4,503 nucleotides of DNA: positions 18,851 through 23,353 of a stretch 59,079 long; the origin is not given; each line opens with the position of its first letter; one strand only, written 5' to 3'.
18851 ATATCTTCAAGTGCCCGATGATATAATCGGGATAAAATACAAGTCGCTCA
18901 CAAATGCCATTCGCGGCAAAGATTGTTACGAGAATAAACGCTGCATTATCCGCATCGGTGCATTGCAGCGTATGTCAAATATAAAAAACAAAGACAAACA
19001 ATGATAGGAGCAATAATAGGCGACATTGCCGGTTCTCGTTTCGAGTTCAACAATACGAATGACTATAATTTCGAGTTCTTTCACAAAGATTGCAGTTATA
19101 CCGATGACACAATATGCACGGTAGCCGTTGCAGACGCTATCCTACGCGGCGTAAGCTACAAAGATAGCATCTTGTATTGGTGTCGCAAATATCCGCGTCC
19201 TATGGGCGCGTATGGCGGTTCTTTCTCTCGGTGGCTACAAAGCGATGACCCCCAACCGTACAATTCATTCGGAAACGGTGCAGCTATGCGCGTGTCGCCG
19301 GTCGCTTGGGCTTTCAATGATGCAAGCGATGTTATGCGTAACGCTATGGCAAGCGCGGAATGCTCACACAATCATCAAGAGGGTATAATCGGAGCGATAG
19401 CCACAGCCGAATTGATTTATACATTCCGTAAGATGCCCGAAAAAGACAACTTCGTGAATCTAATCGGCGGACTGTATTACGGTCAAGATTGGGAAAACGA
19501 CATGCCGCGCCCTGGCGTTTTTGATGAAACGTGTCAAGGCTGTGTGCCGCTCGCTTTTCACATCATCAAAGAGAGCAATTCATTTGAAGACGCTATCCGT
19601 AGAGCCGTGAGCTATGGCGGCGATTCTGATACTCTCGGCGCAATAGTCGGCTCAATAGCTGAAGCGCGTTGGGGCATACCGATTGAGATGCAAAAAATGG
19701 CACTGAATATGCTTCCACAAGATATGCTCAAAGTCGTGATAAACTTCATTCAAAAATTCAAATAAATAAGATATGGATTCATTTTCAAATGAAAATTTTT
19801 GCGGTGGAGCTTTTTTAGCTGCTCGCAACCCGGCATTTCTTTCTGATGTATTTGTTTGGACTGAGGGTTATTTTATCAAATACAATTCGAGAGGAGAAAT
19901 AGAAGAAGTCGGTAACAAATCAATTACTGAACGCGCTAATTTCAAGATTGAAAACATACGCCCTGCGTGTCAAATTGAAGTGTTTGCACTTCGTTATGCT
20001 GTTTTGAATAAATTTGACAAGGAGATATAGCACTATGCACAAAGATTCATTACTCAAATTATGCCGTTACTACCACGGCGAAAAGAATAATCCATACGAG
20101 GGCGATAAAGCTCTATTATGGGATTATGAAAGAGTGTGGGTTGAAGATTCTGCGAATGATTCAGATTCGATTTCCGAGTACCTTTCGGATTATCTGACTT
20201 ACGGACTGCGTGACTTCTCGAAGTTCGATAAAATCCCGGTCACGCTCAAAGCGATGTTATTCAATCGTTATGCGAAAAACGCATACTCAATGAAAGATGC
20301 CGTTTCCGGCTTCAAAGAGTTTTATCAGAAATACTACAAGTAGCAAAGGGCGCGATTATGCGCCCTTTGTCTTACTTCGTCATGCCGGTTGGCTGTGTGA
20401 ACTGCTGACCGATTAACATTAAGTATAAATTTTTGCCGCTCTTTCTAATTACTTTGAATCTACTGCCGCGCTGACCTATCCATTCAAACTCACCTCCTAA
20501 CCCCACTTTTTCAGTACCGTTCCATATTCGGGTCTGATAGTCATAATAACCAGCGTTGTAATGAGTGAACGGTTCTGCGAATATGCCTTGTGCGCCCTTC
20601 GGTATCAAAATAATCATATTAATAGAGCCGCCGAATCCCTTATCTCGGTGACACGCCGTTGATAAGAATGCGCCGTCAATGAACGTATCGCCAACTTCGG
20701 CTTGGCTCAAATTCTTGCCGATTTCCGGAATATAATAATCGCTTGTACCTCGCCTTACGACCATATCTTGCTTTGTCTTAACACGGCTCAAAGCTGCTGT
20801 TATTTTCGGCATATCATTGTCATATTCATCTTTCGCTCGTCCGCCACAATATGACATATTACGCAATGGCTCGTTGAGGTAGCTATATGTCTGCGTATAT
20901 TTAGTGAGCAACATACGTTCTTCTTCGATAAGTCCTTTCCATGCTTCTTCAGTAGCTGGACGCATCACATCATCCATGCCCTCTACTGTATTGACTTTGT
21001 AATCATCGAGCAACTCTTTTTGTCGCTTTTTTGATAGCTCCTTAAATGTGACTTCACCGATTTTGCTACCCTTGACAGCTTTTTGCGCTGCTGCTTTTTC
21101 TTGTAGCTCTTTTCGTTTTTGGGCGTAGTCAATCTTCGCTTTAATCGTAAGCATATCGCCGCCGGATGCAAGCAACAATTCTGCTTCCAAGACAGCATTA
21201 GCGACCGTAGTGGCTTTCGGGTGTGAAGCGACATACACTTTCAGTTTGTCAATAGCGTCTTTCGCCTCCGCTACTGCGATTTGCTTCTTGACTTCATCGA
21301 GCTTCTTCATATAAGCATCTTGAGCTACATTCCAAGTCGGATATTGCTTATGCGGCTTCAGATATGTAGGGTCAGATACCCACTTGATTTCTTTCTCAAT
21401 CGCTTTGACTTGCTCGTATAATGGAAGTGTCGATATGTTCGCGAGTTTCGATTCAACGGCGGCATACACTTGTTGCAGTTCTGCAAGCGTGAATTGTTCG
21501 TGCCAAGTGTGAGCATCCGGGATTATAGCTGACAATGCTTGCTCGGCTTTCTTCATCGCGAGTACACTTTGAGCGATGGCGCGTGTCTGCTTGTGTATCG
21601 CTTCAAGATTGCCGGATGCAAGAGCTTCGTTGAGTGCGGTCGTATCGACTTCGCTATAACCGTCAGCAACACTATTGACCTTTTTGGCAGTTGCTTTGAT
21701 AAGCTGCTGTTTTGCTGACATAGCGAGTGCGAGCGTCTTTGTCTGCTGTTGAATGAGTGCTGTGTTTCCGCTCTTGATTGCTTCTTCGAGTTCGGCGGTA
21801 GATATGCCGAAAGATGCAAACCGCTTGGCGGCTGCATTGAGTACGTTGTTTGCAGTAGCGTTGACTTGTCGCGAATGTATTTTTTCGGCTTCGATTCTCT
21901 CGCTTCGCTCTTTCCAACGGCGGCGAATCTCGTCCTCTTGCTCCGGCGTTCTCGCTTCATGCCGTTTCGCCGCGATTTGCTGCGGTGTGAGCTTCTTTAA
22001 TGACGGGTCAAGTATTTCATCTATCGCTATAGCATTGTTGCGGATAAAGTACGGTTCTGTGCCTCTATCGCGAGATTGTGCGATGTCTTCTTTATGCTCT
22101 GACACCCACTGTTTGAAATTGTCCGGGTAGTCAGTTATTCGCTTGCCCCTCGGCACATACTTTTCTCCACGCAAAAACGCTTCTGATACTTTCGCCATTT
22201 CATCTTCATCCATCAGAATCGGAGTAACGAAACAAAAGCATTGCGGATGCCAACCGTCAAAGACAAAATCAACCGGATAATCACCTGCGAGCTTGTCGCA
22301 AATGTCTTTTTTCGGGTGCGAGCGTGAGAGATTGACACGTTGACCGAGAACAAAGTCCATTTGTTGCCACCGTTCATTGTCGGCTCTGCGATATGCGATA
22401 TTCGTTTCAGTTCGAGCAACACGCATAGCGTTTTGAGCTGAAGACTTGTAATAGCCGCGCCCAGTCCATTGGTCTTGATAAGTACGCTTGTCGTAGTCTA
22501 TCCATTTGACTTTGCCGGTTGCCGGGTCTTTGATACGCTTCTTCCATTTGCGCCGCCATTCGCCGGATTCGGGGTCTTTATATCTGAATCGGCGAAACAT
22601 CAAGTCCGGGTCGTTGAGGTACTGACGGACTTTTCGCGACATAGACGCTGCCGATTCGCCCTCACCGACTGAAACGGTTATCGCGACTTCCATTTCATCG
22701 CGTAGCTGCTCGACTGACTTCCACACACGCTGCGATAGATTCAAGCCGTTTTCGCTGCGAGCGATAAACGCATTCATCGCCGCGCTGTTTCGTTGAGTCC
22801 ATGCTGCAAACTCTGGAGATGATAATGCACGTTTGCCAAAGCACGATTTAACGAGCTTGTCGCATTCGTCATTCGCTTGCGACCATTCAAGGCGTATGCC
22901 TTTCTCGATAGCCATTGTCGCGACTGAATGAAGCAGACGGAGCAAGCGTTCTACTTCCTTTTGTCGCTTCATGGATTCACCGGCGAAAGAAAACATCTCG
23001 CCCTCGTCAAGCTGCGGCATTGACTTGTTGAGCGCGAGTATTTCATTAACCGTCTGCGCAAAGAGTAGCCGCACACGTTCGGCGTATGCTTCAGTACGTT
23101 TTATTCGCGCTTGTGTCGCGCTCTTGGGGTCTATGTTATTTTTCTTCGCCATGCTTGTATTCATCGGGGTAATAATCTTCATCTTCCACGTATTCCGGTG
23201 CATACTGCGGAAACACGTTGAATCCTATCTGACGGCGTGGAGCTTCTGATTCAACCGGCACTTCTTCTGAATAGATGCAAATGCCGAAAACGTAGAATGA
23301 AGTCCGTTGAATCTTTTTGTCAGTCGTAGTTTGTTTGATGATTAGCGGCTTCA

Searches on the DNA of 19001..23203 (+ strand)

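Call 6: search_dna_similar(query=window:19001-23203:+, collection=phages, mode=near, max_rows=15)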
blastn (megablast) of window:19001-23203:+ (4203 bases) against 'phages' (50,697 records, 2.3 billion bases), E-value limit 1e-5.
No match.

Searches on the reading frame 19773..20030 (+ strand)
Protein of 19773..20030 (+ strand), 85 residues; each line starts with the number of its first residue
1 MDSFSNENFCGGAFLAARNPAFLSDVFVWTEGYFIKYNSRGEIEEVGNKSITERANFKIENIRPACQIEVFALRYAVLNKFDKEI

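Call 3: search_protein_families(library=pfam, proteins=[window:19773-20030:+], max_evalue=0.01)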
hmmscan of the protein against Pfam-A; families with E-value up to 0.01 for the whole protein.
window:19773-20030:+ (85 aa): 0 families

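Call 4: search_protein_families(library=phrogs, proteins=[window:19773-20030:+], max_evalue=0.001)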
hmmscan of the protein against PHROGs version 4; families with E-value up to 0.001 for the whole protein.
window:19773-20030:+ (85 aa): 0 families

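Call 36: find_related_loci(query=window:19773-20027:+, collection=viral_contigs, flank=6000)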
Query window:19773-20027:+ (85 aa) in viral_contigs; peptide patterns used: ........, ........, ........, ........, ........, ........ (x = any residue, [..] = any of these).
14 stretches matched a pattern, but none encodes a relative of the query by tblastn (E <= 1e-3).

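Call 43: search_protein_representatives(protein=window:19773-20030:+)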
Query: 85 residues. Proteins with E-value up to 0.001 (for the whole library): 12; up to 1e-10: 3; up to 1e-30: 0. The best 12 are listed.
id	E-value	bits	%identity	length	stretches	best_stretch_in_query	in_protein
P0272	1.9e-25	104.6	55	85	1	1-85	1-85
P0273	5.4e-14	68.2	54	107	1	11-82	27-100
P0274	1.1e-13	67.2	52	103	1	8-84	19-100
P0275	9.5e-09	51.5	42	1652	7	15-46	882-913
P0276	6.9e-08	48.7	44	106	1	2-76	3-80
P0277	2.8e-07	46.8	46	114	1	14-84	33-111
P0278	8.6e-07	45.2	41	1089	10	18-48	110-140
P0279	4.1e-05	39.9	47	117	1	4-80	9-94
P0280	1.3e-04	38.2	44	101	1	3-57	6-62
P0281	4.2e-04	36.6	32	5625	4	44-77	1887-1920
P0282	4.4e-04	36.6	35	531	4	30-65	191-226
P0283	7.2e-04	35.9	35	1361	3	37-75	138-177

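Call 46: search_protein_families(library=pfam, proteins=[window:19773-20030:+, P0272, P0273, P0274, P0276, P0277, P0279, P0275, P0278], max_evalue=0.1)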
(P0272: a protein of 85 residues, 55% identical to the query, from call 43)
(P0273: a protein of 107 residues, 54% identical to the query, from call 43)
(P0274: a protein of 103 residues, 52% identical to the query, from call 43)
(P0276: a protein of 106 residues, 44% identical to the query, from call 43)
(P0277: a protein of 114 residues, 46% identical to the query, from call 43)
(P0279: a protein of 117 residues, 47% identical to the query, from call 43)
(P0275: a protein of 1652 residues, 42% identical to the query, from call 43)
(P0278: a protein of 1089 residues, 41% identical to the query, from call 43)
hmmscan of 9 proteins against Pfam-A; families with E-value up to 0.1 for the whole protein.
window:19773-20030:+ (85 aa): 0 families

P0272 (85 aa): 0 families

P0273 (107 aa): 0 families

P0274 (103 aa): 0 families

P0276 (106 aa): 0 families

P0277 (114 aa): 0 families

P0279 (117 aa): 0 families

P0275 (1652 aa): 20 families
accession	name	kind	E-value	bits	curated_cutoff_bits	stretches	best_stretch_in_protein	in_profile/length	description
PF13374.12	TPR_10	-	7.3e-89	290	27.5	12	803-837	1-35/42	Tetratricopeptide repeat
PF13424.12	TPR_12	-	5.8e-55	183.8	30.1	8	982-1060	1-76/77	Tetratricopeptide repeat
PF00515.34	TPR_1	-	3.3e-25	87.2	27.8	0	1029-1059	1-31/34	Tetratricopeptide repeat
PF07719.23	TPR_2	-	5.3e-24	82.8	27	0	1029-1059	1-31/34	Tetratricopeptide repeat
PF24885.1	TPR_NPHP3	-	8.1e-19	68.4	100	3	755-881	95-215/239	Nephrocystin-3 TPR domain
PF13176.12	TPR_7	-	2.2e-11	43.3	27.9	0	1166-1185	1-20/36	Tetratricopeptide repeat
PF13181.12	TPR_8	-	3.5e-10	39.7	25.7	0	804-834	1-31/34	Tetratricopeptide repeat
PF00656.27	Peptidase_C14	-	1.8e-09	38.1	21.4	1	17-152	7-142/233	Caspase domain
PF10602.15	RPN7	-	2.3e-07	31.1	29.6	0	1026-1057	33-64/174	26S proteasome subunit RPN7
PF12583.14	TPPII_C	-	5.7e-06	27.2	27.7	0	1275-1305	30-59/69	Tripeptidyl peptidase II, C-terminal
PF13191.12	AAA_16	-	1.6e-05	25.9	32.6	1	281-419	5-159/167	AAA ATPase domain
PF13401.12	AAA_22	-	2.5e-05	25.1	27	1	295-427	3-121/130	AAA domain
PF20703.3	nSTAND1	-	4.5e-05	23.7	27.1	1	276-404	14-127/379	Novel STAND NTPase 1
PF01637.24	ATPase_2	-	0.0015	18.8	33.2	1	278-343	1-68/225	ATPase domain predominantly from Archaea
PF13671.12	AAA_33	-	0.0076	17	27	0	299-341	1-49/143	AAA domain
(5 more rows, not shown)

P0278 (1089 aa): 6 families
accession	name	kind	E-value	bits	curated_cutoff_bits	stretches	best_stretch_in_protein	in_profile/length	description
PF25293.1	Beta-prop_EMC1_N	-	5e-13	49.7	34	0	816-882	110-177/219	EMC1 N-terminal beta-propeller domain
PF10901.13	DUF2690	-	4.5e-08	33.7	23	0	177-229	19-70/94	Protein of unknown function (DUF2690)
PF17802.7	SpaA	-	2e-05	25.1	23.1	1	11-57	33-80/91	Prealbumin-like fold domain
PF03174.19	CHB_HEX_C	-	0.00033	21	23.6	0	235-264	20-49/76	Chitobiase/beta-hexosaminidase C-terminal domain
PF17164.10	DUF5122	-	0.00036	21.2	27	0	674-715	2-32/36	Domain of unknown function (DUF5122) beta-propeller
PF00400.38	WD40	-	0.072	14.1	27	0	534-560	9-34/39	WD domain, G-beta repeat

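Call 47: find_encoding_contigs(protein=P0272, flank=4000, max_places=3)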
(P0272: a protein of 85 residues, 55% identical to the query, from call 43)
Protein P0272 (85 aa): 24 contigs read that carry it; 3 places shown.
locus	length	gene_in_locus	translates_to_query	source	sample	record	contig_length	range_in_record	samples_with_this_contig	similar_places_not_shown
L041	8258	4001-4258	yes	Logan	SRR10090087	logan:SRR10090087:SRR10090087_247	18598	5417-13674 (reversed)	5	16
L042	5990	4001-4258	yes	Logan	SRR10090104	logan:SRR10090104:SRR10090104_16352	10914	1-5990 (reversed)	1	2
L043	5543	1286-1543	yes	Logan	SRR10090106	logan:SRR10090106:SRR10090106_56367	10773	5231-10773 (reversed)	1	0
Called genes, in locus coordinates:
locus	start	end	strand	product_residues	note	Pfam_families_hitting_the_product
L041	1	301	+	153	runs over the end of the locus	-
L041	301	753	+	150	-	-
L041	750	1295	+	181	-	-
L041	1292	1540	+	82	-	-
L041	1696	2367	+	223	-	-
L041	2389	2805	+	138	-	-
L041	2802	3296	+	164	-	PF01467:CTP_transf_like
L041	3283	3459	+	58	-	-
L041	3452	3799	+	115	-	-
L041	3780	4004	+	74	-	-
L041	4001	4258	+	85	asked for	-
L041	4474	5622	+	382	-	-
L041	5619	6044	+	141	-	-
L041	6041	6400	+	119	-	-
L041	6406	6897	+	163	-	-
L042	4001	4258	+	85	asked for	-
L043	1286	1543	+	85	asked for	-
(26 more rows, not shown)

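Call 82: search_protein_families(library=ncbifam, proteins=[window:19773-20030:+], max_evalue=0.1)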
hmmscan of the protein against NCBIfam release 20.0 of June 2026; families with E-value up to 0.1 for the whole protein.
window:19773-20030:+ (85 aa): 0 families

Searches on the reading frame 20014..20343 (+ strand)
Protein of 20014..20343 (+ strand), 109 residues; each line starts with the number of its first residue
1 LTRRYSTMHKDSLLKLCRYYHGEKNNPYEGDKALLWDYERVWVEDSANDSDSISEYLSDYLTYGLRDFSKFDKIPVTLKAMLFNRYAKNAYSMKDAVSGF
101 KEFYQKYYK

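Call 3: search_protein_families(library=pfam, proteins=[window:20014-20343:+], max_evalue=0.01)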
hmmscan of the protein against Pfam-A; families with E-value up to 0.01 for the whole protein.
window:20014-20343:+ (109 aa): 0 families

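Call 4: search_protein_families(library=phrogs, proteins=[window:20014-20343:+], max_evalue=0.001)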
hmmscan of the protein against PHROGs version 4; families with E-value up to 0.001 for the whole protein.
window:20014-20343:+ (109 aa): 1 family
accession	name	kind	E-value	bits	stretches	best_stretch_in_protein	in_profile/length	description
phrog_19606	-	unknown function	1.9e-22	80.6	1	8-108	1-104/107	-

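Call 82: search_protein_families(library=ncbifam, proteins=[window:20035-20343:+], max_evalue=0.1)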
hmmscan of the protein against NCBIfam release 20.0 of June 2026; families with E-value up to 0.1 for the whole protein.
window:20035-20343:+ (102 aa): 0 families

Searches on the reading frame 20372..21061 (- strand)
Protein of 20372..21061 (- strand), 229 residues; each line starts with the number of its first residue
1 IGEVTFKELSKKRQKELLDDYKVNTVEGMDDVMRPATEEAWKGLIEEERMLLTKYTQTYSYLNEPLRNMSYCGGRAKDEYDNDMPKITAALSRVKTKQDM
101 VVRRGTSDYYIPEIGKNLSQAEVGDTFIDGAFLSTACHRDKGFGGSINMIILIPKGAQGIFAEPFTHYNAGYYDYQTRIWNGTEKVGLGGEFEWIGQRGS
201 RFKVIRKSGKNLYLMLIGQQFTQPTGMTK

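Call 44: search_solved_structures(query=window:20372-21061:-, max_evalue=0.01, show_alignments=2)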
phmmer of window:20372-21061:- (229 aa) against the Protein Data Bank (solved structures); distinct sequences matched with E-value up to 0.01: 2.
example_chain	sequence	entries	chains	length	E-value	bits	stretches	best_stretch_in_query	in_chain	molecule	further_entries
8za7_B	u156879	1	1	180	7.7e-06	28.6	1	46-166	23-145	Lmo0066 protein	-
5urp_A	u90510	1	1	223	0.00012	24.7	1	40-111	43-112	Toxin 2A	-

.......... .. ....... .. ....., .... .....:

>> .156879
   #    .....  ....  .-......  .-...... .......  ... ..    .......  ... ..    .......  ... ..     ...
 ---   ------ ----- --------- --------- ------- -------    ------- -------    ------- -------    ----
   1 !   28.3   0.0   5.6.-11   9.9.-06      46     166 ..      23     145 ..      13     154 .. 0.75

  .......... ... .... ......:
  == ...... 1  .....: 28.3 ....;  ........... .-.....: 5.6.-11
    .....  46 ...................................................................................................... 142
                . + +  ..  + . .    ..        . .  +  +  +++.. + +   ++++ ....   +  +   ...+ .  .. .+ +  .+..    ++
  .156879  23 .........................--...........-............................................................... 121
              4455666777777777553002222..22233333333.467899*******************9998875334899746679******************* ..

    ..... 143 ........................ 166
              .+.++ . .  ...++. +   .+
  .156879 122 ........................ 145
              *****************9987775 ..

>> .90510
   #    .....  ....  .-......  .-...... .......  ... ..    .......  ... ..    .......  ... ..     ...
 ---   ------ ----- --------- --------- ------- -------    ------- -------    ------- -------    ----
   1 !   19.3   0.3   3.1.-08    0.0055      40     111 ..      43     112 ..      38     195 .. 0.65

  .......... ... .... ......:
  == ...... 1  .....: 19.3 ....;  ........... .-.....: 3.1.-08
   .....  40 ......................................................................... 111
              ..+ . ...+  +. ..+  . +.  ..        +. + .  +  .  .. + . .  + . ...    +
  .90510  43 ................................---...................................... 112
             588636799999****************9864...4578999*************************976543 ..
